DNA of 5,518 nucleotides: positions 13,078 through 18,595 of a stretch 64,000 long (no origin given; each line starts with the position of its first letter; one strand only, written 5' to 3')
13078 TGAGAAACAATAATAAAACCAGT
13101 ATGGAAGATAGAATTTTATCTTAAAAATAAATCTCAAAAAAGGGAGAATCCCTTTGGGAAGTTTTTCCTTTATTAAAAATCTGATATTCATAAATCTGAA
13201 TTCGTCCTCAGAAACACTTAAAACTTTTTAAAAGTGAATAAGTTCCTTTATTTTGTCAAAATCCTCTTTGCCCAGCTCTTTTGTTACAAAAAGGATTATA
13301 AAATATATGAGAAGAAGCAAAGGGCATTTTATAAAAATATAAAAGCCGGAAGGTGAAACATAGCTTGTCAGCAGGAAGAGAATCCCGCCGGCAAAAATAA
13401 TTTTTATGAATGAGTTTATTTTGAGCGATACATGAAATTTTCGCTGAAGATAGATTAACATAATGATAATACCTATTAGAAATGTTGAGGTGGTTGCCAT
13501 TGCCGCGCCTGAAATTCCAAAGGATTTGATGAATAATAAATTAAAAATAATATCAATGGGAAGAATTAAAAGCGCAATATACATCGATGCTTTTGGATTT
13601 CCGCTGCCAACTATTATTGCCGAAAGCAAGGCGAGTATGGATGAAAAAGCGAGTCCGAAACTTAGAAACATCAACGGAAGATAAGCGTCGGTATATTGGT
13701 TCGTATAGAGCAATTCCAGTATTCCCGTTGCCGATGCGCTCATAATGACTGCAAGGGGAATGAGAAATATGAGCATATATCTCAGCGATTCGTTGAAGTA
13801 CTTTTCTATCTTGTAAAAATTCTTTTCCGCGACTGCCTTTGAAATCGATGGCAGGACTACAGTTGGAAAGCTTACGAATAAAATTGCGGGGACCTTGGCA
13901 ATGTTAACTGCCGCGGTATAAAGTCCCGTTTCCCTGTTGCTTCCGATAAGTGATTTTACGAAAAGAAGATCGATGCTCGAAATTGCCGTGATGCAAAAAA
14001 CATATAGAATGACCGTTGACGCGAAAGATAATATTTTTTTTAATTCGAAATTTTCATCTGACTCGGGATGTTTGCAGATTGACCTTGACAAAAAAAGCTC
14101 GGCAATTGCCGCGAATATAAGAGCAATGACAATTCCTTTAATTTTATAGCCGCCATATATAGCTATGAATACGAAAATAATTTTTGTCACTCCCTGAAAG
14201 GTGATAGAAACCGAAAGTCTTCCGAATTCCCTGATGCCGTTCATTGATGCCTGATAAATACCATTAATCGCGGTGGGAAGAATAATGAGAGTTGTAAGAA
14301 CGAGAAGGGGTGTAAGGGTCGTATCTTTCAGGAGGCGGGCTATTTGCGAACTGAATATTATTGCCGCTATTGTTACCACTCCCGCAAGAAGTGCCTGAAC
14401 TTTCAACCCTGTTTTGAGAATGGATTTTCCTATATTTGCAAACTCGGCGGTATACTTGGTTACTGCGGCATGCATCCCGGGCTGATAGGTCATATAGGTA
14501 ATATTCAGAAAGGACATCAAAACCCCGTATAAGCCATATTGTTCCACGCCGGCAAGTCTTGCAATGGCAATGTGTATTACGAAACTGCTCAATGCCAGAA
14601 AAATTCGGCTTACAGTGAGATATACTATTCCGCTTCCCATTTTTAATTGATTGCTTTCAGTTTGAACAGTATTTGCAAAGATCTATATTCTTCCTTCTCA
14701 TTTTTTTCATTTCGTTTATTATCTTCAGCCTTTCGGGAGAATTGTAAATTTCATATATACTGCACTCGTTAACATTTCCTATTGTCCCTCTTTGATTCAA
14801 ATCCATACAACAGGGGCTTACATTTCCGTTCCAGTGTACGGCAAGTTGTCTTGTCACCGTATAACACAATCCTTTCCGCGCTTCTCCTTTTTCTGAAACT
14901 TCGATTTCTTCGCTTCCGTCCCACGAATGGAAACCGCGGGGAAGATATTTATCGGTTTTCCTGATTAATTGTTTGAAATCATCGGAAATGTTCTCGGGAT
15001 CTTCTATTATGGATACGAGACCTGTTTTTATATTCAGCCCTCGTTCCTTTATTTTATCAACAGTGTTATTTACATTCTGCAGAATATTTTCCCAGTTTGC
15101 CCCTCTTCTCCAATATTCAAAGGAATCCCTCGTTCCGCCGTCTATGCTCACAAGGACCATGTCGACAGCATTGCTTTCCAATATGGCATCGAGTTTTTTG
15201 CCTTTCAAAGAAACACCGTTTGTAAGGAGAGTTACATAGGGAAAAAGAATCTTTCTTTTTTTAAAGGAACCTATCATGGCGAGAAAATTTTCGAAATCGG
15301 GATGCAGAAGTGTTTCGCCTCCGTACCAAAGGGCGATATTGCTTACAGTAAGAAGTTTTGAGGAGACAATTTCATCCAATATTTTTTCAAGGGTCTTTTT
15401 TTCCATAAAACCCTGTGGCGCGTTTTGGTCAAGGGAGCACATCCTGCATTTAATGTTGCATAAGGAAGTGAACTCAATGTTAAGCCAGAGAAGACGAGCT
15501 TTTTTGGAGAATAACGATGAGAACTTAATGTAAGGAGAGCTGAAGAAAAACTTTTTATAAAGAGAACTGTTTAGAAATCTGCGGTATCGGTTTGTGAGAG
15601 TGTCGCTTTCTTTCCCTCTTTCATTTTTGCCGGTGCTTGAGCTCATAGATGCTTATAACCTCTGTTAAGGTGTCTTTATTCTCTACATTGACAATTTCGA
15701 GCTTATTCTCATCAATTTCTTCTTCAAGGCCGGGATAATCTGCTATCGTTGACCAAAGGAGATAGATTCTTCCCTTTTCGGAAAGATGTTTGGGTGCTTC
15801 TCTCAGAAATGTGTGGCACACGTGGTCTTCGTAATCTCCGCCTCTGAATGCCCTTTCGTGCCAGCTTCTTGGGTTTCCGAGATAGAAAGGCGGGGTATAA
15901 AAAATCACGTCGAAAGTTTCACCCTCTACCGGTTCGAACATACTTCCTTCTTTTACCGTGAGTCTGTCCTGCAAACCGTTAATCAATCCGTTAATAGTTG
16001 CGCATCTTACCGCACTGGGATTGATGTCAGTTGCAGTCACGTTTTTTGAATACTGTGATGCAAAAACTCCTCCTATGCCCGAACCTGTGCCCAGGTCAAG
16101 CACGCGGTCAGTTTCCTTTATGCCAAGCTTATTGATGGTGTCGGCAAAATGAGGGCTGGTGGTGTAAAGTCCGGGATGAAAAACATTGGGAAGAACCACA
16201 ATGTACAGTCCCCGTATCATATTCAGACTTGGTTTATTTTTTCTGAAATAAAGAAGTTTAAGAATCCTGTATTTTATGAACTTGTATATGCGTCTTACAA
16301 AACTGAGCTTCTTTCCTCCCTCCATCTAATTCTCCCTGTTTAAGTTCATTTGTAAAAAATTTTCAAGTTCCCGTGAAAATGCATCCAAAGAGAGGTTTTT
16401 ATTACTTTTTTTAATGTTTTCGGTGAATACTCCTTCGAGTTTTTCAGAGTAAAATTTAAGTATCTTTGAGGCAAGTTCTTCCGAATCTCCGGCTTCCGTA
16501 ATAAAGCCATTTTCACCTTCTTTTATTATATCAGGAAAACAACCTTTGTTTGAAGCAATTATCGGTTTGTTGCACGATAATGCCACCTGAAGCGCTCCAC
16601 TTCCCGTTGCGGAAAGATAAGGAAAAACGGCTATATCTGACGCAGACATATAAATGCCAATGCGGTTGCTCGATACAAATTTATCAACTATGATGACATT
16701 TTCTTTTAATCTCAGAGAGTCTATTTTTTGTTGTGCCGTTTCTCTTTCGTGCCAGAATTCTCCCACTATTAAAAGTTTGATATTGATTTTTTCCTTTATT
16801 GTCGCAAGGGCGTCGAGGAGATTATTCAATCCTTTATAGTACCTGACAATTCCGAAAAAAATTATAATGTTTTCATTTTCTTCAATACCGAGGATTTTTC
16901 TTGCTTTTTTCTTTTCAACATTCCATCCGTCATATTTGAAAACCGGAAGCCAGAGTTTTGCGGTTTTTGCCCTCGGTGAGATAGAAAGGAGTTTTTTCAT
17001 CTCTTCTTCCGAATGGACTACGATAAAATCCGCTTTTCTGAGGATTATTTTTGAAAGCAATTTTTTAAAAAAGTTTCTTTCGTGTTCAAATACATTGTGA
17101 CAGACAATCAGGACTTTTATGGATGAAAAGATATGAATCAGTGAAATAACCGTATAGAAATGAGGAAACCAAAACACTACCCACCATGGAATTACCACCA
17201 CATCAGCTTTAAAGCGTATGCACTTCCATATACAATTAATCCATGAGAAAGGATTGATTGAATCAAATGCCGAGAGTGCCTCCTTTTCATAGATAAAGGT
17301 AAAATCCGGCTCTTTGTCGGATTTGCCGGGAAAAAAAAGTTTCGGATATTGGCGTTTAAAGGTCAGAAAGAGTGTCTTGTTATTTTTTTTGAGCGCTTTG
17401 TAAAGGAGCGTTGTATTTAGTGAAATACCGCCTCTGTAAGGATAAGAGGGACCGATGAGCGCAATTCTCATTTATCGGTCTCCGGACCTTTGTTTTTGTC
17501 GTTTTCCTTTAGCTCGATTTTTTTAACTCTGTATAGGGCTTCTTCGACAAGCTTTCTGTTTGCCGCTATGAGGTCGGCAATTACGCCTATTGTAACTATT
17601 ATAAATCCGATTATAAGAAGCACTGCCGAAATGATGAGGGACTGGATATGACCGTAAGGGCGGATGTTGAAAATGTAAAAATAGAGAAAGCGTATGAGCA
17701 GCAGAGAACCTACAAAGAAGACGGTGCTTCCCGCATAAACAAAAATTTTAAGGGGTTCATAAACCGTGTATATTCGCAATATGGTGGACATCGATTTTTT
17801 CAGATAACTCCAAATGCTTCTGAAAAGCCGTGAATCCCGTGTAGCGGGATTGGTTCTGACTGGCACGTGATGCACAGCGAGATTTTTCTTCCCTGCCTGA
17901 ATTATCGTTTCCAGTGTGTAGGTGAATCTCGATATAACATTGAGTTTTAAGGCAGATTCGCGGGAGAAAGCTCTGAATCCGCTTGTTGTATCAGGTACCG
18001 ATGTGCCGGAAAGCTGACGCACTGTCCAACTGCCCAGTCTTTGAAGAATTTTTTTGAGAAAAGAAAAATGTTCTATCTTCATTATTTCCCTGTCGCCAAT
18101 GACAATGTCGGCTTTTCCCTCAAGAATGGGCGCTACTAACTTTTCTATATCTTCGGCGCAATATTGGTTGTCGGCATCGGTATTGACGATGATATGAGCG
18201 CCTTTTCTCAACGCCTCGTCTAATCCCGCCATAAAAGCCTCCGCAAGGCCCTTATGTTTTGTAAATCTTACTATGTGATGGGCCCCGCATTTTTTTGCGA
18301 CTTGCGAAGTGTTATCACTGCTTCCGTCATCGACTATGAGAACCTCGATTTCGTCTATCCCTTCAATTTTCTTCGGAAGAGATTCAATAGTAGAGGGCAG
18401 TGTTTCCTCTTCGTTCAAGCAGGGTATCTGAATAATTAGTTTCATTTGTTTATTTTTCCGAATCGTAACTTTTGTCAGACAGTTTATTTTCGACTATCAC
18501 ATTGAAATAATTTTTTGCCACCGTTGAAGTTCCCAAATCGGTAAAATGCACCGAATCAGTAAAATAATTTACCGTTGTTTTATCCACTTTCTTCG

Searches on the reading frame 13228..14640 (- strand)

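Call 15: search_protein_families(library=pfam, proteins=[window:13228-14640:-], max_evalue=0.001)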
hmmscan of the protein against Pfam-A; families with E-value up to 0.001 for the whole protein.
window:13228-14640:- (470 aa): 4 families
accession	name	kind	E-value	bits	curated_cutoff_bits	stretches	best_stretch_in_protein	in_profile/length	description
PF03023.19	MurJ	-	1.3e-18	67.3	27.4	1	75-436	56-444/451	Lipid II flippase MurJ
PF13440.11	Polysacc_synt_3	-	3.7e-18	66.2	23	1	26-319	2-291/293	Polysaccharide biosynthesis protein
PF01943.22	Polysacc_synt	-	7.6e-18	65.3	28.2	1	3-269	3-273/274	Polysaccharide biosynthesis protein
PF01554.23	MatE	-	3.2e-10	40.4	24.9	1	211-368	3-160/161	MatE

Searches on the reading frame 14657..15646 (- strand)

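Call 15: search_protein_families(library=pfam, proteins=[window:14657-15646:-], max_evalue=0.001)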
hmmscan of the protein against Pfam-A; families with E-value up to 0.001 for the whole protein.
window:14657-15646:- (329 aa): 2 families
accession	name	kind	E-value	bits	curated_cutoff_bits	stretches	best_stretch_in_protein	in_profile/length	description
PF04055.27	Radical_SAM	-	2.3e-16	60.9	29.5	1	57-214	1-152/166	Radical SAM superfamily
PF13186.11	SPASM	-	1e-12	48.6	21.5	1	261-327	1-66/67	Iron-sulfur cluster-binding domain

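Call 65: search_protein_families(library=ncbifam, proteins=[window:14657-15646:-], max_evalue=1e-8)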
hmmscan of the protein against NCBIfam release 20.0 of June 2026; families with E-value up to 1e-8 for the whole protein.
window:14657-15646:- (329 aa): 19 families
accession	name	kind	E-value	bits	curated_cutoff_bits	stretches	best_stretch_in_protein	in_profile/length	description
TIGR04317.1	W_rSAM_matur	equivalog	1e-20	74.2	380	1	55-219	6-160/349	tungsten cofactor oxidoreductase radical SAM maturase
NF033640.1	N_Twi_rSAM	subfamily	2.2e-19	69.8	170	1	47-207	105-277/398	twitch domain-containing radical SAM protein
TIGR04321.1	spiroSPASM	subfamily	6.9e-16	58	250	1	54-327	232-502/510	spiro-SPASM protein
NF041298.1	rSAM_mat_DynA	equivalog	4.4e-13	48.9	450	1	58-227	6-174/356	dynobactin maturation radical SAM/SPASM protein DynA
TIGR04311.1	rSAM_Geo_metal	subfamily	4.6e-13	49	400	1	55-209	5-154/423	radical SAM/SPASM family putative metalloenzyme maturase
TIGR02666.1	moaA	equivalog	9.9e-12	44.5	284.05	1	55-213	12-165/336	GTP 3',8-cyclase MoaA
NF038283.1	viperin_w_prok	equivalog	2e-11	43.6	180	1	55-232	4-179/281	viperin family antiviral radical SAM protein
NF047865.1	rSAM_PapB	equivalog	7.6e-11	41.8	340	0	57-201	7-151/330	PapB family radical SAM/SPASM ranthipeptide maturase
TIGR04250.1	SCM_rSAM_ScmE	equivalog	1.7e-10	40.3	400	0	55-193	5-135/358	SynChlorMet cassette radical SAM/SPASM protein ScmE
TIGR04133.1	rSAM_w_lipo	hypoth_equivalog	2.9e-10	39.6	425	1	49-195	20-160/350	TIGR04133 family radical SAM/SPASM protein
NF050035.1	rSAM_WgK_link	exception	4.6e-10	39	650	0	55-187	11-135/367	radical SAM/SPASM peptide maturase WgkB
TIGR03942.1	sulfatase_rSAM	equivalog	4.8e-10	39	349.45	0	61-208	9-157/363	anaerobic sulfatase maturase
NF001199.0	PRK00164.2-1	equivalog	1.5e-09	37.5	231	1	54-197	13-147/308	GTP 3',8-cyclase MoaA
TIGR04054.1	rSAM_NirJ1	equivalog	2e-09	36.6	650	0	58-205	41-179/387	putative heme d1 biosynthesis radical SAM protein NirJ1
TIGR04051.1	rSAM_NirJ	equivalog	2.4e-09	36.6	515.45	0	60-210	9-144/354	heme d1 biosynthesis radical SAM protein NirJ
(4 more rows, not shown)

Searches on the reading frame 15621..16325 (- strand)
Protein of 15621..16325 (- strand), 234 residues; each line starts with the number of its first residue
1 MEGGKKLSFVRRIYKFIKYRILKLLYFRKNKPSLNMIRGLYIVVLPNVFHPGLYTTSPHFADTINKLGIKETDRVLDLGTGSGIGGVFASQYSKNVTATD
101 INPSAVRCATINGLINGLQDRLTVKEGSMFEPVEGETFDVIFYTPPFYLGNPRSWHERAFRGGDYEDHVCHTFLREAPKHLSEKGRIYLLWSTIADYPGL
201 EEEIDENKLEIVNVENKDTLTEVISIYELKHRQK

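Call 15: search_protein_families(library=pfam, proteins=[window:15621-16325:-], max_evalue=0.001)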
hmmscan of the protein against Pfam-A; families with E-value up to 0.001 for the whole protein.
window:15621-16325:- (234 aa): 9 families
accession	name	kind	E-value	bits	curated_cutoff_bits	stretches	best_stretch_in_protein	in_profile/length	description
PF05175.20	MTS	-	6.9e-16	58.8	23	1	45-200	7-149/170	Methyltransferase small domain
PF06325.19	PrmA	-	2.4e-09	37.5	22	1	69-142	159-231/296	Ribosomal protein L11 methyltransferase (PrmA)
PF13847.12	Methyltransf_31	-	3.9e-06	27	27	1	70-155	2-93/145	Methyltransferase domain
PF13649.12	Methyltransf_25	-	5.7e-06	27.4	27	1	75-144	1-71/97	Methyltransferase domain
PF09445.16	Methyltransf_15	-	1.2e-05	25.4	22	1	74-147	3-81/165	RNA cap guanine-N2 methyltransferase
PF08241.18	Methyltransf_11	-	1.7e-05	25.8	21.2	1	76-143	1-66/95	Methyltransferase domain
PF03602.21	Cons_hypoth95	-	0.00063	19.9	24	0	71-148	41-124/182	Conserved hypothetical protein 95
PF13489.12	Methyltransf_23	-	0.00072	19.8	27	0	61-141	10-85/164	Methyltransferase domain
PF08242.18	Methyltransf_12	-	0.00079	20.5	30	0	76-143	1-71/98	Methyltransferase domain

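Call 65: search_protein_families(library=ncbifam, proteins=[window:15621-16325:-], max_evalue=1e-8)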
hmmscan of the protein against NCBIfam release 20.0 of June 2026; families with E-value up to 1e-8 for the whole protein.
window:15621-16325:- (234 aa): 8 families
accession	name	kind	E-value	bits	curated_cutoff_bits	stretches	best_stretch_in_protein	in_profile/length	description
NF011529.0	PRK14968.1-3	equivalog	1.6e-30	106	162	1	62-231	25-196/198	putative methyltransferase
TIGR00537.1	hemK_rel_arch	hypoth_equivalog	8.5e-22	77.7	87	1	67-211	15-160/179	HemK2/MTQ2 family protein methyltransferase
NF011530.0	PRK14968.1-4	equivalog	1.8e-21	76.4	243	1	69-227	37-193/202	putative methyltransferase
NF011527.0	PRK14968.1-1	equivalog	4.6e-19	68.9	242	1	61-230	25-190/192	putative methyltransferase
NF011528.0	PRK14968.1-2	equivalog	3.9e-16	59.2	171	1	64-227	31-193/205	putative methyltransferase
TIGR03533.1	L3_gln_methyl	equivalog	5.5e-13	48.9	229.7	1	69-186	119-246/284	50S ribosomal protein L3 N(5)-glutamine methyltransferase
TIGR03534.1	RF_mod_PrmC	equivalog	9.5e-12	44.9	199.1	1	64-147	81-166/253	peptide chain release factor N(5)-glutamine methyltransferase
TIGR00536.1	hemK_fam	subfamily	2.5e-10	39.9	115.5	1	65-147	107-192/286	HemK family protein methyltransferase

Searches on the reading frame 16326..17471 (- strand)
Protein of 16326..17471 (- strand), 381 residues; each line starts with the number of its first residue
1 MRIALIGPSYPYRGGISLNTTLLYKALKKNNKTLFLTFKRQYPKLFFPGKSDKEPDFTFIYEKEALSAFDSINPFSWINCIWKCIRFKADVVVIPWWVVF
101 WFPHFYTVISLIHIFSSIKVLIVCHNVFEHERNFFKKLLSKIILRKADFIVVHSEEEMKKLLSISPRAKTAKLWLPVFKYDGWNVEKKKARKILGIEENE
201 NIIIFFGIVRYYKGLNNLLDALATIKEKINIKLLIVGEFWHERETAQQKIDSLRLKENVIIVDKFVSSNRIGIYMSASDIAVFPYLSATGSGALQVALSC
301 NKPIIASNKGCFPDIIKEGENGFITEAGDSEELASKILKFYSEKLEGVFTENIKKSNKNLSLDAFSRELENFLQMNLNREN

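Call 15: search_protein_families(library=pfam, proteins=[window:16326-17471:-], max_evalue=0.001)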
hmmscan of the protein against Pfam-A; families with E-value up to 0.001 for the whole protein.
window:16326-17471:- (381 aa): 3 families
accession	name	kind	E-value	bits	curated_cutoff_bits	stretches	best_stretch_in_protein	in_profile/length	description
PF00534.26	Glycos_transf_1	-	4.1e-30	105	26.4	1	187-353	2-169/172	Glycosyl transferases group 1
PF13692.12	Glyco_trans_1_4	-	9.5e-24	84.7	27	1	201-342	2-141/142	Glycosyl transferases group 1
PF13439.12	Glyco_transf_4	-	2.8e-05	24.6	28.5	1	67-163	50-150/170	Glycosyltransferase Family 4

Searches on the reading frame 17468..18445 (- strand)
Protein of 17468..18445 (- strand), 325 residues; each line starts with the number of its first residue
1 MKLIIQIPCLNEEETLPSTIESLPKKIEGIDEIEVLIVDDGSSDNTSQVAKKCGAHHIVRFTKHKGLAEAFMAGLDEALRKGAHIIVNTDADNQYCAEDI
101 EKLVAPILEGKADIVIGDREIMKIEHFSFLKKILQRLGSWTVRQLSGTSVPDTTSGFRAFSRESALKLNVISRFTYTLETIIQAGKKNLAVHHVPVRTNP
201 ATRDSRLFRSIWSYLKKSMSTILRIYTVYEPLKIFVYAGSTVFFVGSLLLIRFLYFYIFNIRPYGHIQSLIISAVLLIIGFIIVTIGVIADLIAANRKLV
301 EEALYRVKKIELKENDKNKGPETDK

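Call 15: search_protein_families(library=pfam, proteins=[window:17468-18445:-], max_evalue=0.001)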
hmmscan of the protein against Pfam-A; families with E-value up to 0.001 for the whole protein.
window:17468-18445:- (325 aa): 1 family
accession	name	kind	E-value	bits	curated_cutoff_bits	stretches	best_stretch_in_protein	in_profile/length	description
PF00535.33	Glycos_transf_2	-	2.1e-26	93.3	23.3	1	7-165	4-164/168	Glycosyl transferase family 2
